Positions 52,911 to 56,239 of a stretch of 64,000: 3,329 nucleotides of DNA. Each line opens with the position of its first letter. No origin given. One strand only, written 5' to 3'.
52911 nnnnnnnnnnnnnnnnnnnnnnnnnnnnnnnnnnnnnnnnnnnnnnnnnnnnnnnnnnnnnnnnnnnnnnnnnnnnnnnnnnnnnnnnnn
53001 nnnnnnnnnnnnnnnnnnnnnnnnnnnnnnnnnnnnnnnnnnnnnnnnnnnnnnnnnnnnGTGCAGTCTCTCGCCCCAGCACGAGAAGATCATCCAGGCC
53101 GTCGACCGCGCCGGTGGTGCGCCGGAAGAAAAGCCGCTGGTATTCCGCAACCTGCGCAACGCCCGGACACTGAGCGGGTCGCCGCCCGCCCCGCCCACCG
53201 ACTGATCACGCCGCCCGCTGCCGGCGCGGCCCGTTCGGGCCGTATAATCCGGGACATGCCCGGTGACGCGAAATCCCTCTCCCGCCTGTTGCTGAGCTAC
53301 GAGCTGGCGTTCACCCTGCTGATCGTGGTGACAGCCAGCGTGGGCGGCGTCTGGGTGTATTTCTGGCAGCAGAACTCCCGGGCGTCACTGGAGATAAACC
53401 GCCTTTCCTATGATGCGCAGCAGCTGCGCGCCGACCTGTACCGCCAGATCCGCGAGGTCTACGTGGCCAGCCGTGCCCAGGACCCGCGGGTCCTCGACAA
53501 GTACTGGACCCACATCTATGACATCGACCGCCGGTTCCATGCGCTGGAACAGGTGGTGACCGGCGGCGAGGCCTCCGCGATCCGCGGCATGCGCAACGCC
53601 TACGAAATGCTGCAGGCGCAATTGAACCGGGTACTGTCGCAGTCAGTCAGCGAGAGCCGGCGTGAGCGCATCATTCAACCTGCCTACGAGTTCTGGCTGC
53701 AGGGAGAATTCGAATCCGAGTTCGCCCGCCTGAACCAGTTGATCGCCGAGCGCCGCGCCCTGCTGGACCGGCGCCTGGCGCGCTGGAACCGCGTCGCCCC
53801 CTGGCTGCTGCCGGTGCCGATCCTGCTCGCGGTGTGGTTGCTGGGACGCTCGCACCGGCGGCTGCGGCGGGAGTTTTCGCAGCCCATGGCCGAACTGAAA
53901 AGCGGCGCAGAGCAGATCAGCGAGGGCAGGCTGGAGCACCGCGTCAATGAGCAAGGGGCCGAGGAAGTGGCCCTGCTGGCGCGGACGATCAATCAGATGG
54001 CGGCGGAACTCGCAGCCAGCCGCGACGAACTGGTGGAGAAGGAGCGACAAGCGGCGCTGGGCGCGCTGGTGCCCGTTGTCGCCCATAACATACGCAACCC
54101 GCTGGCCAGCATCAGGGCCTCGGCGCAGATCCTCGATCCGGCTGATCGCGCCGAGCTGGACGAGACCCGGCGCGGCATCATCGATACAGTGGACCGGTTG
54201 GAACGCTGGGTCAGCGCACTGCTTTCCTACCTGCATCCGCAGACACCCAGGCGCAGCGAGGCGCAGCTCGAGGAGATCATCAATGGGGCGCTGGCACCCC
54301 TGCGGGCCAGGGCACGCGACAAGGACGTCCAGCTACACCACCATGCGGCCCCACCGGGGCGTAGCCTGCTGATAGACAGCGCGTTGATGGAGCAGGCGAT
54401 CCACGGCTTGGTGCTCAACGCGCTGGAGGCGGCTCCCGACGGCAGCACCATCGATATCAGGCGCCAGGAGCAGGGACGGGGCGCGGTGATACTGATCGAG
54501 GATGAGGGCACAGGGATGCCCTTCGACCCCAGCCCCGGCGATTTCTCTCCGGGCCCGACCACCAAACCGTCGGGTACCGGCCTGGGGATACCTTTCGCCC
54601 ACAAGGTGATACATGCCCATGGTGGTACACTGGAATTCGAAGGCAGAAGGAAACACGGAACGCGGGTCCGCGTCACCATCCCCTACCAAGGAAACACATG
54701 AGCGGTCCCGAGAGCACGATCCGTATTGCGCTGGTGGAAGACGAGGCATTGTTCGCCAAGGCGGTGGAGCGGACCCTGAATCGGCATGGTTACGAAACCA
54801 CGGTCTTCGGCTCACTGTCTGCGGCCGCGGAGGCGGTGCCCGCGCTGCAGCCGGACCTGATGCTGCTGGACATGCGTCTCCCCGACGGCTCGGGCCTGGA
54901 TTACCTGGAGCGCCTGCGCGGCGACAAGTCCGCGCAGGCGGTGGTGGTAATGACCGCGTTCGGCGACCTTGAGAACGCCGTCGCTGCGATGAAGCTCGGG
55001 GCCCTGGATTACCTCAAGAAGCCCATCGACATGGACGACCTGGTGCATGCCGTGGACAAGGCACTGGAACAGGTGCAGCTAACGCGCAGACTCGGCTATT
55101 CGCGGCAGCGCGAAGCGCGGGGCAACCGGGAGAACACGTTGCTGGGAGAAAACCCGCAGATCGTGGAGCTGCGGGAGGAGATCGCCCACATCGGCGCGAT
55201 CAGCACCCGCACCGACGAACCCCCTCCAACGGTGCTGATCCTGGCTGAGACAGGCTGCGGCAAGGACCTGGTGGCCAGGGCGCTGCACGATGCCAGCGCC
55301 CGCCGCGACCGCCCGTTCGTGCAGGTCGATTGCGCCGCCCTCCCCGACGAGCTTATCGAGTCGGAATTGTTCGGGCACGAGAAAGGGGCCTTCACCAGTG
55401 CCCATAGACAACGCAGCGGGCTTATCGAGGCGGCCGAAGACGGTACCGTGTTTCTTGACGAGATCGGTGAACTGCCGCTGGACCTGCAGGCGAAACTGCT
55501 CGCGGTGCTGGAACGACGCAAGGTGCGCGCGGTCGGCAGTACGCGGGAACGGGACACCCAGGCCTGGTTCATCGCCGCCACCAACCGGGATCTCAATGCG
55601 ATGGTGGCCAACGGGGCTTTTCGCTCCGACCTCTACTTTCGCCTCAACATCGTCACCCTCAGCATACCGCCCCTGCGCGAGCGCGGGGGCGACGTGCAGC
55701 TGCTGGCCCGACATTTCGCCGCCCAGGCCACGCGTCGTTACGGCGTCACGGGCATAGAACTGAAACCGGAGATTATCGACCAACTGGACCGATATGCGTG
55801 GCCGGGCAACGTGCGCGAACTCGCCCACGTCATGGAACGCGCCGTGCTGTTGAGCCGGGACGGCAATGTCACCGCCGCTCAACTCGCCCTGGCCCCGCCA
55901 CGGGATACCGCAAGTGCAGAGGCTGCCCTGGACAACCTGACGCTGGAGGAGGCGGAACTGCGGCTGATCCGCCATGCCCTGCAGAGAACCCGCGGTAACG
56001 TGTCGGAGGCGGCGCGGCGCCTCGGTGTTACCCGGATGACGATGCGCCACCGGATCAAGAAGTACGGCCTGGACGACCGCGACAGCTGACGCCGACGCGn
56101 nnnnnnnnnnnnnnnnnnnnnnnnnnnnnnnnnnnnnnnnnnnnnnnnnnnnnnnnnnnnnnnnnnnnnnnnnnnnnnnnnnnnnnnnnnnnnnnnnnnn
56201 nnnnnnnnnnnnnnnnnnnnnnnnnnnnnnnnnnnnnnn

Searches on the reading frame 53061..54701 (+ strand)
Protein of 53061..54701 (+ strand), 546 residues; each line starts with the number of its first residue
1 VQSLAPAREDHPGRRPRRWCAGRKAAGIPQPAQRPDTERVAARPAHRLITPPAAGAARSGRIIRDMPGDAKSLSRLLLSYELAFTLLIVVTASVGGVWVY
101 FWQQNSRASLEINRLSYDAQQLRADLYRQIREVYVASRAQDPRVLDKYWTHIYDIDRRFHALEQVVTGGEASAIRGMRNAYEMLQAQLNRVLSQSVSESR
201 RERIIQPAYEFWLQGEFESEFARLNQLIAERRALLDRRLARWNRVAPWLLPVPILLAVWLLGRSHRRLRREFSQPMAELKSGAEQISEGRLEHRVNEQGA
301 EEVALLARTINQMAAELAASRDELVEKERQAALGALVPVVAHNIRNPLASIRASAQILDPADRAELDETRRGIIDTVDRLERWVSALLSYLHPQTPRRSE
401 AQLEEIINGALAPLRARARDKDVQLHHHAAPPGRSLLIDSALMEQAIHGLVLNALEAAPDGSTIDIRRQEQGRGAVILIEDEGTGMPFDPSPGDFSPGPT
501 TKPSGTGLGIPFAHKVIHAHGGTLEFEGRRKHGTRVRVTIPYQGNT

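Call 42: search_protein_families(library=pfam, max_evalue=0.00001, proteins=[window:53061-54701:+])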
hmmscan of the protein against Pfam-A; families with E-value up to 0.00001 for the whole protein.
window:53061-54701:+ (546 aa): 3 families
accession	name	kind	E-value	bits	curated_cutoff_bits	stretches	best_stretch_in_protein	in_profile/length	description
PF02518.31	HATPase_c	-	4e-15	56.7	26.4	1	439-543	2-110/111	Histidine kinase-, DNA gyrase B-, and HSP90-like ATPase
PF00672.30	HAMP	-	2.8e-09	37.6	25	1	268-318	2-52/53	HAMP domain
PF00512.31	HisKA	-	8.5e-08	32.6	26.9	1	333-390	2-60/66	His Kinase A (phospho-acceptor) domain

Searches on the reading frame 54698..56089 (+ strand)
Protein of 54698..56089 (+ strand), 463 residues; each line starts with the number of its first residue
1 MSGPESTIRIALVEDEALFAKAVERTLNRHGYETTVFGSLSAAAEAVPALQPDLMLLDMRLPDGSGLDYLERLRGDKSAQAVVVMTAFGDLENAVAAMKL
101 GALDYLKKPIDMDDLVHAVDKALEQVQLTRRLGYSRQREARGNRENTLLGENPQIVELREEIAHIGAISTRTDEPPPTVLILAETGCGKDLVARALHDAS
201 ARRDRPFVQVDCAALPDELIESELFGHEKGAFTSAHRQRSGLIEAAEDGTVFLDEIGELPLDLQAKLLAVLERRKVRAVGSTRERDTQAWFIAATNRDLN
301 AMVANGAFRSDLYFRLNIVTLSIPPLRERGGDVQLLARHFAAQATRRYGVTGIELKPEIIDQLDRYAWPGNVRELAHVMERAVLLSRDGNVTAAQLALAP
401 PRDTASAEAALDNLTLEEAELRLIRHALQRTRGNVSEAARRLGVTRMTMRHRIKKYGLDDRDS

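Call 42: search_protein_families(library=pfam, max_evalue=0.00001, proteins=[window:54698-56089:+])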
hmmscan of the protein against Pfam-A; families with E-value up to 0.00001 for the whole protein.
window:54698-56089:+ (463 aa): 6 families
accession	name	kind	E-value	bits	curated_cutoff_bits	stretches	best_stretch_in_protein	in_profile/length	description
PF00158.32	Sigma54_activat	-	1.1e-60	204.6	20.2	1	171-321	17-167/168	Sigma-54 interaction domain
PF00072.30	Response_reg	-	1.3e-26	93.3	30.2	1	10-119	1-110/111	Response regulator receiver domain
PF25601.1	AAA_lid_14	-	9.9e-21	73.8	27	1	327-398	1-72/87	AAA+ ATPase lid domain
PF14532.12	Sigma54_activ_2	-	2.6e-18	67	25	1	149-326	1-138/138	Sigma-54 interaction domain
PF02954.25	HTH_8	-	5.4e-14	52.1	22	1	415-456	1-42/42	Bacterial regulatory protein, Fis family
PF07724.20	AAA_2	-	3.7e-06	27.5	27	1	178-300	5-128/166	AAA domain (Cdc48 subfamily)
